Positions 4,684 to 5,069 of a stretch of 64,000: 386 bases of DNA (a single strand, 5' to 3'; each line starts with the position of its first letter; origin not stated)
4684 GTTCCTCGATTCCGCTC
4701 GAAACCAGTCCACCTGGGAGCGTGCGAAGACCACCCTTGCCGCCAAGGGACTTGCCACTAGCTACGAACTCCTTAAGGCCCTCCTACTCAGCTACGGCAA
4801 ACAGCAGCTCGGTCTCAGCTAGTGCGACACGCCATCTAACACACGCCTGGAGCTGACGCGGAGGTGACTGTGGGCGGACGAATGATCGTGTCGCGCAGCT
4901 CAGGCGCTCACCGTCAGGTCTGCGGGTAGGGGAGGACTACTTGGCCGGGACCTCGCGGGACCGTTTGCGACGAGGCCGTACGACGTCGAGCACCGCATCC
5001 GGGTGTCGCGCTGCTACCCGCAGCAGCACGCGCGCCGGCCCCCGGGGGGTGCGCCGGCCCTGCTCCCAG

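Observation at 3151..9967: Chromosomal integron: co-oriented intI plus an array of at least eight attC-bounded cassettes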

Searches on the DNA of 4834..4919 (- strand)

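Call 25: build_rna_model(alignment_id=A1, structure=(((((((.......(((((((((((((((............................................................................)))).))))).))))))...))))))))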
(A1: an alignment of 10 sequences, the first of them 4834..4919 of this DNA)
Model R1 built from alignment A1 (10 sequences, 132 columns); structure: as given.
model positions 95; base pairs 22; branch points 0; effective number of sequences 5.27; information 0.602 bits per position. Calibrated on 0.2 Mb of random sequence (short: E-values are rough).
structure used (alignment columns):
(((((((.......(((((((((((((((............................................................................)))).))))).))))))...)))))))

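Call 26: search_with_rna_model(model_id=R1, source=window, filters=off, max_evalue=10)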
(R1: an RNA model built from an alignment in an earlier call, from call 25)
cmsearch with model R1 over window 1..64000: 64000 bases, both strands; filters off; matches with E-value up to 10: 120.
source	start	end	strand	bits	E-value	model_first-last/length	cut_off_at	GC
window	5621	5709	-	86.1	1.9e-20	1-95/95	no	0.6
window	4834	4919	-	82.8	1.4e-19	1-95/95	no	0.63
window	6719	6807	-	78.3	2.3e-18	1-95/95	no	0.66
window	8962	9048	-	72.8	6.7e-17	1-95/95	no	0.68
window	9444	9573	-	71.8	1.2e-16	1-95/95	no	0.71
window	9873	9967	-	70.9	2.1e-16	1-95/95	no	0.66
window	6136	6249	-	70.1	3.4e-16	1-95/95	no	0.68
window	8218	8306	-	67.1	2.2e-15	1-95/95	no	0.67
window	7591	7689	-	49.6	9.7e-11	1-95/95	no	0.76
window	10643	10702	-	26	0.00019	1-95/95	no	0.68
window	23421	23526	-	23.7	0.0008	1-95/95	no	0.71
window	27288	27369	+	18.8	0.016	1-95/95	no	0.77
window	45257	45317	-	17.3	0.04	1-95/95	no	0.77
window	25263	25307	+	15.9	0.092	1-95/95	no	0.62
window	29173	29222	-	15.7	0.1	1-95/95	no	0.82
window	5621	5709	+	11.8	1.1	1-95/95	no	0.6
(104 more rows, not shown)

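Call 30: search_with_rna_model(model_id=R1, sources=[L001, L002, L003, L004, L005, L006, L007, L008, L009, L010, L011, L012, L013, L014, L015, L016, L017, L018, L019, L020, L021, L022, L023, L024, L025, L026, L027, L028, L029, L030, L031, L032, L033, L034, L035, L036, L037, L038, L039, L040, L041, L042, L043, L044, L045, L046, L047, L048, L049, L050, L051, L052, L053, L054, L055, L056, L057, L058, L059, L060, L061, L062, L063, L064, L065, L066, L067, L068, L069, L070, L071, L072, L073, L074, L075, L076, L077, L078, L079, L080], max_evalue=0.01)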
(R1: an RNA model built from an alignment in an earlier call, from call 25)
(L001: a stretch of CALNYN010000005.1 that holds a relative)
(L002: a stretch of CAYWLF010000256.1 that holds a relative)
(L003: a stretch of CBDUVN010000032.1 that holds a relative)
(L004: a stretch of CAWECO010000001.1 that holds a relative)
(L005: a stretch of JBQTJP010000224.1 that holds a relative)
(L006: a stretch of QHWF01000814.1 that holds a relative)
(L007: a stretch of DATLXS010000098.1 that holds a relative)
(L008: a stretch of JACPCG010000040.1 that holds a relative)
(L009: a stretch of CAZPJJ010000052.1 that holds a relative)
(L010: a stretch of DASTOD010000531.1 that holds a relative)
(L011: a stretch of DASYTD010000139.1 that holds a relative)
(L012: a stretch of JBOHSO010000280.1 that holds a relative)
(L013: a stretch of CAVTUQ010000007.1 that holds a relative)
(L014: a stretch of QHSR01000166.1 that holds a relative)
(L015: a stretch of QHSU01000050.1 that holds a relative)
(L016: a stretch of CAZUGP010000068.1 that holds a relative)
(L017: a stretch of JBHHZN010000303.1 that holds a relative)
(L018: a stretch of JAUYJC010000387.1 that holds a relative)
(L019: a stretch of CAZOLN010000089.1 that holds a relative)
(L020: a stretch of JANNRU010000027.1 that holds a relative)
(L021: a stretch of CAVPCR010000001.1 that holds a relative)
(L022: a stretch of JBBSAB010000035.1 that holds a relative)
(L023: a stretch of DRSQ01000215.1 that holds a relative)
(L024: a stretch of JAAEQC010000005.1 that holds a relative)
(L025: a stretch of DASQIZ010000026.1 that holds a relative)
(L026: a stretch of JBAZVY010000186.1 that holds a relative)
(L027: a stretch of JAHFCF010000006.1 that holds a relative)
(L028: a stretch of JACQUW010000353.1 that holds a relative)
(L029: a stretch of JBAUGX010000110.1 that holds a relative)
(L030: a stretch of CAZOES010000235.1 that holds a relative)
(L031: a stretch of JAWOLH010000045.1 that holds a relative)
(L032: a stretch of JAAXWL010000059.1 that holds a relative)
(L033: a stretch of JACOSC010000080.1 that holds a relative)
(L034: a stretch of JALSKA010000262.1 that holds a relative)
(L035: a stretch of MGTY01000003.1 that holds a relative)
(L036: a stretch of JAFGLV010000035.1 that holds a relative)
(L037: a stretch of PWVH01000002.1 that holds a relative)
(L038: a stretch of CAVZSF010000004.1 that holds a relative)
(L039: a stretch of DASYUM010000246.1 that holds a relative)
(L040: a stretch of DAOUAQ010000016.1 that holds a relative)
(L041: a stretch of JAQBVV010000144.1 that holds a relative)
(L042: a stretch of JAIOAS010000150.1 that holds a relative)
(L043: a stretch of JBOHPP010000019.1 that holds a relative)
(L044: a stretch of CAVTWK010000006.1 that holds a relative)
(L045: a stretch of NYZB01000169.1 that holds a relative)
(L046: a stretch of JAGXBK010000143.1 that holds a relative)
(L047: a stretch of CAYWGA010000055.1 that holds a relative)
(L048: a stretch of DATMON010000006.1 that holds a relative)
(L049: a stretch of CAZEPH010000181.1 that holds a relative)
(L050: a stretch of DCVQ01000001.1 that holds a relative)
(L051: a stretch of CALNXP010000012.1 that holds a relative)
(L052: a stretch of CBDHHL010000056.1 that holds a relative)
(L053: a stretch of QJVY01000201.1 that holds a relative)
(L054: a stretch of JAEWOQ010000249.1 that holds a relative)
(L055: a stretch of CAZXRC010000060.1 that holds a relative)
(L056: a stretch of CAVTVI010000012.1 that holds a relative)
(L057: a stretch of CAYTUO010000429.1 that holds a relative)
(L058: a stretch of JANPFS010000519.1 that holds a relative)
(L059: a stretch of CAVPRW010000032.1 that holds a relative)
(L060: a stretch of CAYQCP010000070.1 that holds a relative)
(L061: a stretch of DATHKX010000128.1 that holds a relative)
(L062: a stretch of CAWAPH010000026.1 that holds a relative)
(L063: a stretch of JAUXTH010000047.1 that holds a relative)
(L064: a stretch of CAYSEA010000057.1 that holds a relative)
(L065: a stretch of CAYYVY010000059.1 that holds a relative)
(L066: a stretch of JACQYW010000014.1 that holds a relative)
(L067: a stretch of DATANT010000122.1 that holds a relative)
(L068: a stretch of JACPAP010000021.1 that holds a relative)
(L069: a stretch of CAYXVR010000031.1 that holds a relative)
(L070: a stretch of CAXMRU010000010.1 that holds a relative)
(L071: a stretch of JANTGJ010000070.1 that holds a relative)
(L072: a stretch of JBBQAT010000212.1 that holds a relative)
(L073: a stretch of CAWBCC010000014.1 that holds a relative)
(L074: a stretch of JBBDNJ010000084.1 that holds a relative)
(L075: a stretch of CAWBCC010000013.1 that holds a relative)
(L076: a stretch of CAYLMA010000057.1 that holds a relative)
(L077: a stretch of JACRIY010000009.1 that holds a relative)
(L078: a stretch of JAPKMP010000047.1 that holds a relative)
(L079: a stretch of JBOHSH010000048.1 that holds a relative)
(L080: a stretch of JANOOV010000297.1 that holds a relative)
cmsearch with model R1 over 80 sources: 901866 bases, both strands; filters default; matches with E-value up to 0.01: 90.
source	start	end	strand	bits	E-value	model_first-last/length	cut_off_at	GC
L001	13417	13505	-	78.3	3.3e-17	1-95/95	no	0.62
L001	18407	18495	-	70.7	3.4e-15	1-95/95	no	0.63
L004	16489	16574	-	70.4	4.1e-15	1-95/95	no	0.65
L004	16110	16197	-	68.4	1.4e-14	1-95/95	no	0.6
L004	12808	12893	-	68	1.7e-14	1-95/95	no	0.62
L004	19892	19977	-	67.7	2.1e-14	1-95/95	no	0.62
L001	17683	17767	-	66.5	4.3e-14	1-95/95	no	0.62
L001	15775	15859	-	64.4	1.6e-13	1-95/95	no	0.61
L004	17081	17166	-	64.3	1.7e-13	1-95/95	no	0.63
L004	19486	19571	-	64.2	1.8e-13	1-95/95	no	0.62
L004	20298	20383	-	64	2.1e-13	1-95/95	no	0.6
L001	11930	12017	-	63.6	2.6e-13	1-95/95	no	0.62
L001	12630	12715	-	63.2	3.4e-13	1-95/95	no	0.6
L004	15451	15536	-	62.7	4.6e-13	1-95/95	no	0.62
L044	13811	13906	-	62.5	5.3e-13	1-95/95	no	0.67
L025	11985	12077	-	61.2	1.2e-12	1-95/95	no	0.61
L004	19049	19134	-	59.6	3.1e-12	1-95/95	no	0.64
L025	12632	12723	-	58.7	5.4e-12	1-95/95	no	0.59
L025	11469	11558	-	57.1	1.4e-11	1-95/95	no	0.61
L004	17668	17753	-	54.4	7.6e-11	1-95/95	no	0.62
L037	2183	2271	-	53.9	1e-10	1-95/95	no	0.63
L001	12266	12386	-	53.6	1.2e-10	1-95/95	no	0.69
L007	11309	11398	-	53.5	1.3e-10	1-95/95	no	0.57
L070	3855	3938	-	51.2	5.4e-10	1-95/95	no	0.63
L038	11500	11586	-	50.8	6.8e-10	1-95/95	no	0.68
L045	11638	11772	-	49.6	1.4e-09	1-95/95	no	0.67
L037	5012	5103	-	49.4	1.5e-09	1-95/95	no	0.68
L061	8874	9013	-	47.7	4.6e-09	1-95/95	no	0.59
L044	14293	14369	-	47.3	5.7e-09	1-95/95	no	0.73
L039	11996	12070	-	46.4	9.7e-09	1-95/95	no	0.64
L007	11663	11793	-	44.5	3.2e-08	1-95/95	no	0.58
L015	11839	11897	-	43.3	6.7e-08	1-95/95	no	0.69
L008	5495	5590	-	42.4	1.2e-07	1-95/95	no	0.7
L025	13004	13094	-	42.1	1.4e-07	1-95/95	no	0.59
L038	17927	18013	-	41.4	2.2e-07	1-95/95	no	0.57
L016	12146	12244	-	40.8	3.1e-07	1-95/95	no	0.69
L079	6350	6477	-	39.9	5.3e-07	1-95/95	no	0.65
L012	3161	3304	-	39.6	6.3e-07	1-95/95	no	0.69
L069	12201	12278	-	39.5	6.9e-07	1-95/95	no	0.68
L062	6179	6307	+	37.9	1.8e-06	1-95/95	no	0.68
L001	19284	19401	-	36.6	4e-06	1-95/95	no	0.59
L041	7533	7601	-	36.4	4.6e-06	1-95/95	no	0.68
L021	12790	12849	-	35.9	6.1e-06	1-95/95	no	0.7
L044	17382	17454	-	35.3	8.9e-06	1-95/95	no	0.67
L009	7561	7623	-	34.3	1.7e-05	1-95/95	no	0.65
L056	4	102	+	34.1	1.9e-05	1-95/95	no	0.65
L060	12653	12747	-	34.1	1.9e-05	1-95/95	no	0.61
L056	481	579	+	33.9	2.2e-05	1-95/95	no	0.65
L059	5659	5717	+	33.8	2.2e-05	1-95/95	no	0.64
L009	8899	9002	-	33.4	2.8e-05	1-95/95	no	0.69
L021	11767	11862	-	33.3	3.1e-05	1-95/95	no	0.73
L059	3184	3263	+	33.2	3.4e-05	1-95/95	no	0.7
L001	14402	14518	-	32.7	4.3e-05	1-95/95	no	0.61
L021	18045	18108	-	32.6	4.8e-05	1-95/95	no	0.69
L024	11853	11949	-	32.5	5.1e-05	1-95/95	no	0.62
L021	14940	15039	-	32.2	6.1e-05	1-95/95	no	0.74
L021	15256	15355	-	32.2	6.1e-05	1-95/95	no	0.74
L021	15572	15671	-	32.2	6.1e-05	1-95/95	no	0.74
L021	14627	14723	-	32.1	6.2e-05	1-95/95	no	0.74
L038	20362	20448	-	32.1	6.5e-05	1-95/95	no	0.68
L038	15039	15140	-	32.1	6.5e-05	1-95/95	no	0.59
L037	5768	5860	-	32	6.7e-05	1-95/95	no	0.65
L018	3206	3268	-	31.6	8.8e-05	1-95/95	no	0.71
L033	11471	11533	-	31.5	9.2e-05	1-95/95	no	0.63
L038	16707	16796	-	31.5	9.5e-05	1-95/95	no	0.61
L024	12611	12708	-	31.1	0.00012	1-95/95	no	0.63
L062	8862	8996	+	31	0.00012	1-95/95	no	0.65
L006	4025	4083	-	30.5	0.00017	1-95/95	no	0.64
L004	18419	18515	-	30.4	0.00018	1-95/95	no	0.58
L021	16566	16629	-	30.1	0.00022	1-95/95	no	0.69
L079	5631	5752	-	30.1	0.00022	1-95/95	no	0.65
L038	15640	15725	-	30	0.00023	1-95/95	no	0.69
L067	9882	10003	-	29.9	0.00025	1-95/95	no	0.65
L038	17231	17317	-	29.9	0.00025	1-95/95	no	0.6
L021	14316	14412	-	29.5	0.00032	1-95/95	no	0.7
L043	7665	7751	-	29.5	0.00032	1-95/95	no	0.67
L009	9704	9763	-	29.4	0.00034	1-95/95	no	0.72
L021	13618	13718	-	29.2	0.00037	1-95/95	no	0.75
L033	9307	9364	-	29.2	0.00037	1-95/95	no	0.67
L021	18708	18801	-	29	0.00044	1-95/95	no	0.7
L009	11341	11404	-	28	0.00077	1-95/95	no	0.66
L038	18382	18468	-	27.4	0.0012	1-95/95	no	0.68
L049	5650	5743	-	27.3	0.0012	1-95/95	no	0.56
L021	20552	20609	-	27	0.0015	1-95/95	no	0.67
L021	11452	11552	-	26.1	0.0026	1-95/95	no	0.75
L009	8110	8241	-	26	0.0028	1-95/95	no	0.64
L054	4233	4373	-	25.7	0.0033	4-95/95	5'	0.67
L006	2323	2382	-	25.7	0.0033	1-95/95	no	0.72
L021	19859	19955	-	24.8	0.0056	1-95/95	no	0.75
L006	3103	3172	-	24.6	0.0063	1-95/95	no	0.69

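Call 36: search_with_rna_model(model_id=R1, sources=[window, L001, L004, L007, L009, L015, L016, L021, L024, L025, L033, L037, L038, L039, L044, L045, L060, L061, L069, L070, L079, L006, L008, L012], max_evalue=0.001, make_alignment=true)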
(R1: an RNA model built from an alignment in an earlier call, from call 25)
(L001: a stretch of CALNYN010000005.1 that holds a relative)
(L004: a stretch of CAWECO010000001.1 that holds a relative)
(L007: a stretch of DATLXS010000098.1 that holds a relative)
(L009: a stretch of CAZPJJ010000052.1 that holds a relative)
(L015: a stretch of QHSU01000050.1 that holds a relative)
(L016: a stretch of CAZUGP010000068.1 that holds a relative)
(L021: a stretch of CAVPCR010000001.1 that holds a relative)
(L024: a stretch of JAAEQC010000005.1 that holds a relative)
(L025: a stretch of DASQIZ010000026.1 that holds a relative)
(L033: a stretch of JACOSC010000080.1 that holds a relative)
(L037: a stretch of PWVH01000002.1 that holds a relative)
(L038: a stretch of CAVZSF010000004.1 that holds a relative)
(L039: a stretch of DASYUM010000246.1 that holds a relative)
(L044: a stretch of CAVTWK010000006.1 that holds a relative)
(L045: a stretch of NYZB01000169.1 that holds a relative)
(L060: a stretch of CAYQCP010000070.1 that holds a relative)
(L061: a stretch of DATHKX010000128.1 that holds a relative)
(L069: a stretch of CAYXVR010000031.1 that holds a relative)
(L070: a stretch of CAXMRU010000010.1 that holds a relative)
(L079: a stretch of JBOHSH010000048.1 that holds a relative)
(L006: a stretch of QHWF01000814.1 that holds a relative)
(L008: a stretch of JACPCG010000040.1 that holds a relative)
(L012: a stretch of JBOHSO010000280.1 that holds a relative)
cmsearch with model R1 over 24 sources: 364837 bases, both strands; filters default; matches with E-value up to 0.001: 82.
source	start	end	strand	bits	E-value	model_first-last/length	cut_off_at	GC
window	5621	5709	-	86.1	1.1e-19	1-95/95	no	0.6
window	4834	4919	-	82.8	8.2e-19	1-95/95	no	0.63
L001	13417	13505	-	78.3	1.3e-17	1-95/95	no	0.62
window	6719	6807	-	78.3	1.3e-17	1-95/95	no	0.66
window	8962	9048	-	72.8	3.8e-16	1-95/95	no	0.68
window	9444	9573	-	71.8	6.9e-16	1-95/95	no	0.71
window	9873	9967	-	70.9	1.2e-15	1-95/95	no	0.66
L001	18407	18495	-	70.7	1.4e-15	1-95/95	no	0.63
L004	16489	16574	-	70.4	1.7e-15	1-95/95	no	0.65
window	6136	6249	-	70.1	1.9e-15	1-95/95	no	0.68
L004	16110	16197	-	68.4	5.7e-15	1-95/95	no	0.6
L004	12808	12893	-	68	7e-15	1-95/95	no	0.62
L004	19892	19977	-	67.7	8.5e-15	1-95/95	no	0.62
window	8218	8306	-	67.1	1.2e-14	1-95/95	no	0.67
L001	17683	17767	-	66.5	1.8e-14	1-95/95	no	0.62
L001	15775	15859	-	64.4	6.4e-14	1-95/95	no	0.61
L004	17081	17166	-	64.3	6.8e-14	1-95/95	no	0.63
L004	19486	19571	-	64.2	7.3e-14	1-95/95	no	0.62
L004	20298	20383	-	64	8.5e-14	1-95/95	no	0.6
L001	11930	12017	-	63.6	1e-13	1-95/95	no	0.62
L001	12630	12715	-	63.2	1.4e-13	1-95/95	no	0.6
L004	15451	15536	-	62.7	1.8e-13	1-95/95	no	0.62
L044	13811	13906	-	62.5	2.1e-13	1-95/95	no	0.67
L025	11985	12077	-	61.2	4.7e-13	1-95/95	no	0.61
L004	19049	19134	-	59.6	1.3e-12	1-95/95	no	0.64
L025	12632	12723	-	58.7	2.2e-12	1-95/95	no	0.59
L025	11469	11558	-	57.1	5.8e-12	1-95/95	no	0.61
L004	17668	17753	-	54.4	3.1e-11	1-95/95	no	0.62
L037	2183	2271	-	53.9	4.2e-11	1-95/95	no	0.63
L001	12266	12386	-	53.6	4.8e-11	1-95/95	no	0.69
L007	11309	11398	-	53.5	5.2e-11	1-95/95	no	0.57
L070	3855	3938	-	51.2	2.2e-10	1-95/95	no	0.63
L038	11500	11586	-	50.8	2.8e-10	1-95/95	no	0.68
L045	11638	11772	-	49.6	5.7e-10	1-95/95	no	0.67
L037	5012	5103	-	49.4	6.2e-10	1-95/95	no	0.68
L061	8874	9013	-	47.7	1.9e-09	1-95/95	no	0.59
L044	14293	14369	-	47.3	2.3e-09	1-95/95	no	0.73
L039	11996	12070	-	46.4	3.9e-09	1-95/95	no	0.64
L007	11663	11793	-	44.5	1.3e-08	1-95/95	no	0.58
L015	11839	11897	-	43.3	2.7e-08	1-95/95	no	0.69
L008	5495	5590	-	42.4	4.8e-08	1-95/95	no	0.7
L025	13004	13094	-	42.1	5.7e-08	1-95/95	no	0.59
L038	17927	18013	-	41.4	8.7e-08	1-95/95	no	0.57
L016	12146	12244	-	40.8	1.3e-07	1-95/95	no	0.69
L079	6350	6477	-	39.9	2.1e-07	1-95/95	no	0.65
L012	3161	3304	-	39.6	2.5e-07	1-95/95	no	0.69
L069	12201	12278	-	39.5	2.8e-07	1-95/95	no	0.68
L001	19284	19401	-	36.6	1.6e-06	1-95/95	no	0.59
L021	12790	12849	-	35.9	2.5e-06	1-95/95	no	0.7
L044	17382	17454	-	35.3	3.6e-06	1-95/95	no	0.67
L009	7561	7623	-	34.3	6.7e-06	1-95/95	no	0.65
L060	12653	12747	-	34.1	7.5e-06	1-95/95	no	0.61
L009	8899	9002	-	33.4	1.2e-05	1-95/95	no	0.69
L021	11767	11862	-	33.3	1.2e-05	1-95/95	no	0.73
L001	14402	14518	-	32.7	1.7e-05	1-95/95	no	0.61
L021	18045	18108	-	32.6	1.9e-05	1-95/95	no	0.69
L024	11853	11949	-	32.5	2e-05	1-95/95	no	0.62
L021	14940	15039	-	32.2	2.5e-05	1-95/95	no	0.74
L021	15256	15355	-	32.2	2.5e-05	1-95/95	no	0.74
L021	15572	15671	-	32.2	2.5e-05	1-95/95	no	0.74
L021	14627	14723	-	32.1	2.5e-05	1-95/95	no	0.74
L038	20362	20448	-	32.1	2.6e-05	1-95/95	no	0.68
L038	15039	15140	-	32.1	2.6e-05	1-95/95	no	0.59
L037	5768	5860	-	32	2.7e-05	1-95/95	no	0.65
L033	11471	11533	-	31.5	3.7e-05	1-95/95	no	0.63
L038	16707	16796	-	31.5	3.8e-05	1-95/95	no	0.61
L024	12611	12708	-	31.1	4.9e-05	1-95/95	no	0.63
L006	4025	4083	-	30.5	6.8e-05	1-95/95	no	0.64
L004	18419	18515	-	30.4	7.2e-05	1-95/95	no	0.58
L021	16566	16629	-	30.1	8.8e-05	1-95/95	no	0.69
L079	5631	5752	-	30.1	8.9e-05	1-95/95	no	0.65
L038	15640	15725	-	30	9.2e-05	1-95/95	no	0.69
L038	17231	17317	-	29.9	9.9e-05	1-95/95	no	0.6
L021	14316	14412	-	29.5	0.00013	1-95/95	no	0.7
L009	9704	9763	-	29.4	0.00014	1-95/95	no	0.72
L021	13618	13718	-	29.2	0.00015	1-95/95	no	0.75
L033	9307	9364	-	29.2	0.00015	1-95/95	no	0.67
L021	18708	18801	-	29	0.00018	1-95/95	no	0.7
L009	11341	11404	-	28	0.00031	1-95/95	no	0.66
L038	18382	18468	-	27.4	0.00047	1-95/95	no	0.68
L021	20552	20609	-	27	0.0006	1-95/95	no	0.67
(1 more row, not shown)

Alignment A2: 82 matches aligned to the model, 223 columns, each read 5' to 3' on its own strand. Consensus structure (alignment columns), stored with it:
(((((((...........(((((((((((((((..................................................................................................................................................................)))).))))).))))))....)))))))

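Call 38: build_rna_model(alignment_id=A2)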
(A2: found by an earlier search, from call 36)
Model R2 built from alignment A2 (82 sequences, 223 columns); structure: stored with the alignment.
model positions 87; base pairs 22; branch points 0; effective number of sequences 11.72; information 0.654 bits per position. Calibrated on 0.2 Mb of random sequence (short: E-values are rough).
structure used (alignment columns):
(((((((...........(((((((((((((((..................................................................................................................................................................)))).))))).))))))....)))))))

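Call 39: search_with_rna_model(model_id=R2, source=window, filters=off, max_evalue=0.5)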
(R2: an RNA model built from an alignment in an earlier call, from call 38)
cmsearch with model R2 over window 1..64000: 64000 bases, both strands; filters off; matches with E-value up to 0.5: 14.
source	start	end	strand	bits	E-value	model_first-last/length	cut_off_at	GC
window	5621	5709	-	73.3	4.7e-16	1-87/87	no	0.6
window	4834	4919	-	71.7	1.2e-15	1-87/87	no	0.63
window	6136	6249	-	65.1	5.3e-14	1-87/87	no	0.68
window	9444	9573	-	63.4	1.4e-13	1-87/87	no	0.71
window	8962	9048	-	61.5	4.3e-13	1-87/87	no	0.68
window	6719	6807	-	60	1e-12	1-87/87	no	0.66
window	9873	9967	-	50.8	2.1e-10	1-87/87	no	0.66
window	8218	8305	-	46.2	2.9e-09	1-87/87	no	0.67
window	7591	7689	-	34.4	2.7e-06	1-87/87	no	0.76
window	10643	10702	-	30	3.3e-05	1-87/87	no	0.68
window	29662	29708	-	15.7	0.13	1-87/87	no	0.7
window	5621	5709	+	14.6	0.25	1-87/87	no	0.6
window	54123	54187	-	14.3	0.3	1-87/87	no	0.8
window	27288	27369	+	13.8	0.4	1-87/87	no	0.77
